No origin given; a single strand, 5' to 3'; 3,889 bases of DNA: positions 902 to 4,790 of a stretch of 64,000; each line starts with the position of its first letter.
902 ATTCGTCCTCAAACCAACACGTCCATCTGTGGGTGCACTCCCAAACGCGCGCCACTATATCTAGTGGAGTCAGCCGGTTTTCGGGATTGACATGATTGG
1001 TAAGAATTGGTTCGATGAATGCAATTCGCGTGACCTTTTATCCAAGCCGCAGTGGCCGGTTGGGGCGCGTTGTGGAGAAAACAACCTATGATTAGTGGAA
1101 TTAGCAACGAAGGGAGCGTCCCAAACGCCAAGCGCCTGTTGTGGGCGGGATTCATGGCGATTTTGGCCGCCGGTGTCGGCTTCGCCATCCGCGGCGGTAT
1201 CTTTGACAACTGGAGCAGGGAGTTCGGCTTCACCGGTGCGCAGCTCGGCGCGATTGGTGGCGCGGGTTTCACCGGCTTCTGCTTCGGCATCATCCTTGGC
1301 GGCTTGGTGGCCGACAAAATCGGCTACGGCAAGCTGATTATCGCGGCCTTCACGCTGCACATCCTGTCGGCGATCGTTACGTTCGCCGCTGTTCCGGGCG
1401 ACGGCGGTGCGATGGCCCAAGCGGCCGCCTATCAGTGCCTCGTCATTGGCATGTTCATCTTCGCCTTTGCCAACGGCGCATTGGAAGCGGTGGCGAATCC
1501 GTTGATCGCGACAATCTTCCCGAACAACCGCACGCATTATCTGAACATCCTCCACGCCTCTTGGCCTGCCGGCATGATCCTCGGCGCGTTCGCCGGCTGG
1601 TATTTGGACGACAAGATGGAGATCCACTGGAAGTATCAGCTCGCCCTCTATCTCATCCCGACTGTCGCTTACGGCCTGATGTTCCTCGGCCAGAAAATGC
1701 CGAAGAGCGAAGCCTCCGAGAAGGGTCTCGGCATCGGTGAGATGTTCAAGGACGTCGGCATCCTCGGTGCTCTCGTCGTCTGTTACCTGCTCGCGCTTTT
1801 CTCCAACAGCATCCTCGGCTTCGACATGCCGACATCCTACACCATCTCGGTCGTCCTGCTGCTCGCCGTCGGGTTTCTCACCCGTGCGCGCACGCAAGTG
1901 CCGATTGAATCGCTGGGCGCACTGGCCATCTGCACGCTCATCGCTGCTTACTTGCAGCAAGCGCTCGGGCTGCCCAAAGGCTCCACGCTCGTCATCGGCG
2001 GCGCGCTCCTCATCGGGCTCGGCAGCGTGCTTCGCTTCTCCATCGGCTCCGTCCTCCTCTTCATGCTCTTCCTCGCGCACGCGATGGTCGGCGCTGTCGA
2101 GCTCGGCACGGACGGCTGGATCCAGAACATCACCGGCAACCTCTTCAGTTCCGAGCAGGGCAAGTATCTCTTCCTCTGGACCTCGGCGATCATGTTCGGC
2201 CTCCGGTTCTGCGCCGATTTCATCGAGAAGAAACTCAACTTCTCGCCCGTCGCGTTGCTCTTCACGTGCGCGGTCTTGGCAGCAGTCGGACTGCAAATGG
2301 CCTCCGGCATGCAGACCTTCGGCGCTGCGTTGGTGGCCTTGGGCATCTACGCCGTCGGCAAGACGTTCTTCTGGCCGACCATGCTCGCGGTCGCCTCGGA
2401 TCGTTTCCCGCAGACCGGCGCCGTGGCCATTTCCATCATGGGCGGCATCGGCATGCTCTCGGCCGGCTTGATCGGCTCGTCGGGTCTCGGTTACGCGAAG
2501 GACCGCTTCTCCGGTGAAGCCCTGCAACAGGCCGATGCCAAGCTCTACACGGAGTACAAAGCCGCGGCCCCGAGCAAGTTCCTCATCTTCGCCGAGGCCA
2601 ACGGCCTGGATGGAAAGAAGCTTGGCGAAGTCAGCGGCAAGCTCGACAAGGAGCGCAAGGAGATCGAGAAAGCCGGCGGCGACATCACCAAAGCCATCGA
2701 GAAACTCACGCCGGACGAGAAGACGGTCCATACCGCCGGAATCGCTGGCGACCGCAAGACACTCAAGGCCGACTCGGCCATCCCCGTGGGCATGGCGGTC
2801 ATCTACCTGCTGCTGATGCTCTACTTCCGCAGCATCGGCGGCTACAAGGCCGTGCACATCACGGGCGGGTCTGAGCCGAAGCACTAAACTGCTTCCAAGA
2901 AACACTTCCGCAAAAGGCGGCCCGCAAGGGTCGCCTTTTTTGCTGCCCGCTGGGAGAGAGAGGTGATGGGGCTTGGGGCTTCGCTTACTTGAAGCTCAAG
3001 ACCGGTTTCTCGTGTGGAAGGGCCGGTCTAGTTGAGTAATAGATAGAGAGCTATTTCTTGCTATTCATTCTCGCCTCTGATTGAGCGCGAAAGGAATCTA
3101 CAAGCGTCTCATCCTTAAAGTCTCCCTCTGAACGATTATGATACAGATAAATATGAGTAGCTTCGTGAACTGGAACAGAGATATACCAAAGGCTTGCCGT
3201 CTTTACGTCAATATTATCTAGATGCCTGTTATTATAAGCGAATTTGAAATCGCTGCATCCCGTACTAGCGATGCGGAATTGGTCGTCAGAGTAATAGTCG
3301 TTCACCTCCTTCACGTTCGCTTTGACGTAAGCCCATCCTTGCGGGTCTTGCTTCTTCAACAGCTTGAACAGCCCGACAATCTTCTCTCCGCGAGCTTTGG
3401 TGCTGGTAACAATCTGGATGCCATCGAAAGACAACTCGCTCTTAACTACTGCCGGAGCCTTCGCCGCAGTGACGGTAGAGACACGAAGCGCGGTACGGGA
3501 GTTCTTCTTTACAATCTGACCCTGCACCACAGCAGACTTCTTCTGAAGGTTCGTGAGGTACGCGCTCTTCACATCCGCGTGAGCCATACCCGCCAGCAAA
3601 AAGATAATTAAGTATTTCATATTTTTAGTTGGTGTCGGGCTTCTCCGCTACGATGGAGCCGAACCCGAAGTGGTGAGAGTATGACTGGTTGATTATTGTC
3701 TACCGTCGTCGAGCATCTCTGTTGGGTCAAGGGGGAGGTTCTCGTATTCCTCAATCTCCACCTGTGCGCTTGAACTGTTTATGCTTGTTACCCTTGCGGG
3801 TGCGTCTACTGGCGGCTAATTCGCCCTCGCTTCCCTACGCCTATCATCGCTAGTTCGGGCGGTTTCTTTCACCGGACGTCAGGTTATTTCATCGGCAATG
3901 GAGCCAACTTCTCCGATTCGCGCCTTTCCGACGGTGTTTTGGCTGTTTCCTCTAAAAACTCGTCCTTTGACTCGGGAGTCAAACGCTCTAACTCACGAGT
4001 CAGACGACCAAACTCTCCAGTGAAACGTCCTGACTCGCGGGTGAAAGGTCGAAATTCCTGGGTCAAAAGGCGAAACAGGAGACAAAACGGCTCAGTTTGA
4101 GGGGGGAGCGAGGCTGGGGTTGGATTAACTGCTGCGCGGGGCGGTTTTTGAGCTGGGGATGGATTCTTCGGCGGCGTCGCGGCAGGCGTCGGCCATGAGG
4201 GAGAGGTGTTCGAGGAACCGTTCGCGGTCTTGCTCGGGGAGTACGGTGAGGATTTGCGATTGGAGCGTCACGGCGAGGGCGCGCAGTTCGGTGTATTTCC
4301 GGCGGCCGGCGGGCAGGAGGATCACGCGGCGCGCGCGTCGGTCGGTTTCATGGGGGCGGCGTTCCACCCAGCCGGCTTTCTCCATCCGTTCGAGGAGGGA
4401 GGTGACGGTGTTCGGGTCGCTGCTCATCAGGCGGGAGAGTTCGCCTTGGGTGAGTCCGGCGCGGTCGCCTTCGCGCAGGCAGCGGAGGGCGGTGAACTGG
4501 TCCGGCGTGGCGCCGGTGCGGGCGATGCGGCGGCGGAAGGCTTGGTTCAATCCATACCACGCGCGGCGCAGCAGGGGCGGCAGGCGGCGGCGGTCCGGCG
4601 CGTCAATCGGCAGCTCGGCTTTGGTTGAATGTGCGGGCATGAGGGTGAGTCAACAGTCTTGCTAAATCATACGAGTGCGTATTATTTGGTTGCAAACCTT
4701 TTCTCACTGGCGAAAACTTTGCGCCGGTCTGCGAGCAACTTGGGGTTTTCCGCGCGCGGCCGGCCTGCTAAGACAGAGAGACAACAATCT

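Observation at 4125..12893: MarR-controlled six-gene operon: two secreted beta-propellers coupled to a split carboxylate-reduction set (adenylating enzyme, Glu-less ALDH fold, Fe-ADH)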

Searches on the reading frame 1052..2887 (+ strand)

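Call 36: search_protein_families(library=pfam, proteins=[window:1052-2887:+], max_evalue=0.001)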
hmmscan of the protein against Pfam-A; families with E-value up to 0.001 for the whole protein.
window:1052-2887:+ (611 aa): 1 family
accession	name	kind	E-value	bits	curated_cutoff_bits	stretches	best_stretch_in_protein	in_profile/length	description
PF07690.21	MFS_1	-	1.7e-15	57.2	33.4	1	34-383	2-342/347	Major Facilitator Superfamily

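Call 39: search_protein_families(library=ncbifam, proteins=[window:1052-2887:+], max_evalue=0.00001)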
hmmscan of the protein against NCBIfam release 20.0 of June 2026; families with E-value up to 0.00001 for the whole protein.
window:1052-2887:+ (611 aa): 0 families

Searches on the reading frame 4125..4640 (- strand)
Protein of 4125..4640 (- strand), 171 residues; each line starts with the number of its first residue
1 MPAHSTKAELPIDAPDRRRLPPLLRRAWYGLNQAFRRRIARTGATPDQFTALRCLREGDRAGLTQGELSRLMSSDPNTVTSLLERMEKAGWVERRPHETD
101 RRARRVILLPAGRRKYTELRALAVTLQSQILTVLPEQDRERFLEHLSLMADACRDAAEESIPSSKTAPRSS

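Call 3: search_protein_families(library=pfam, proteins=[window:4125-4640:-], max_evalue=0.01)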
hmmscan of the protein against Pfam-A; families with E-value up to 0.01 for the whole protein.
window:4125-4640:- (171 aa): 8 families
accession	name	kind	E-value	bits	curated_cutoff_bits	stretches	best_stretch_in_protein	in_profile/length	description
PF01047.28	MarR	-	6.1e-14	52.1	24.6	1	45-102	2-57/59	MarR family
PF12802.13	MarR_2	-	1.4e-11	44.8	27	1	45-103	4-61/61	MarR family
PF09339.16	HTH_IclR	-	5.8e-05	23.2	22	1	51-96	8-52/52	IclR helix-turn-helix domain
PF13412.12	HTH_24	-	0.00011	22.1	21.9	1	52-93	9-48/48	Winged helix-turn-helix DNA-binding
PF13545.12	HTH_Crp_2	-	0.00033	21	27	1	62-95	22-56/70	Crp-like helix-turn-helix domain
PF13463.12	HTH_27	-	0.00072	20.2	22.2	1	48-108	5-64/68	Winged helix DNA-binding domain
PF01325.25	Fe_dep_repress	-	0.0029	18.2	26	1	59-96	19-56/60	Iron dependent repressor, N-terminal DNA binding domain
PF04182.18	B-block_TFIIIC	-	0.0043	17.5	22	1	47-101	3-57/73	B-block binding subunit of TFIIIC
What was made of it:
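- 4125..4640 (-): MarR-family regulator (171 aa), divergent from the operon. Pfam MarR 52 bits and MarR_2 45 bits (call 3).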

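Call 4: search_protein_families(library=ncbifam, proteins=[window:4125-4640:-], max_evalue=0.01)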
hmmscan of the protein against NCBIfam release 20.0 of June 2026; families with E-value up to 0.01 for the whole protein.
window:4125-4640:- (171 aa): 12 families
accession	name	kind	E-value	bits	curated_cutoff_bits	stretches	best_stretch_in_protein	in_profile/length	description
NF041230.1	BagL_FevM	exception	2.7e-11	43.7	230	1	19-151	15-143/145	MarR family transcriptional regulator BagL/FevM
NF045593.1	bilirub_TF_BilQ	equivalog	6.8e-09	35.5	125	1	61-149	43-131/135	bilirubin utilization transcriptional regulator BilQ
NF053777.1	Saro0803TransReg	equivalog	1.7e-08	34.3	200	1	24-121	15-110/140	Saro_0803 family transcriptional regulator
NF008565.1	PRK11512.1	equivalog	7.5e-07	29.3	240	1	45-113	39-105/144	multiple antibiotic resistance transcriptional regulator MarR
TIGR02337.1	HpaR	equivalog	1.1e-06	28.4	121.2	1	24-137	6-117/130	homoprotocatechuate degradation operon regulator HpaR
NF008122.0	PRK10870.1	equivalog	1.5e-06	28.1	157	1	48-145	57-153/176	transcriptional repressor MprA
NF052638.1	TransRegOhrRVib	equivalog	6.8e-06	25.9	200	1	35-123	26-112/141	transcriptional regulator OhrR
NF052438.1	TransRegRv0880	equivalog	1.8e-05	24.5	220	1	31-151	19-137/143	Rv0880 family HTH-type transcriptional regulator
NF050133.1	TransRegFabT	equivalog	0.00022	21.5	200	1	63-142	44-123/138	fatty acid biosynthesis transcriptional regulator FabT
NF053635.1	TransRegRv3488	equivalog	0.00029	21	140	1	75-131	39-96/98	Rv3488 family transcriptional regulator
TIGR04472.1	reg_rSAM_mob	hypoth_equivalog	0.00066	19.7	240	1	77-114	60-97/141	radical SAM mobile pair system MarR family transcriptional regulator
NF002926.0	PRK03573.1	equivalog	0.0052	16.7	120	1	76-143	60-127/144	transcriptional regulator SlyA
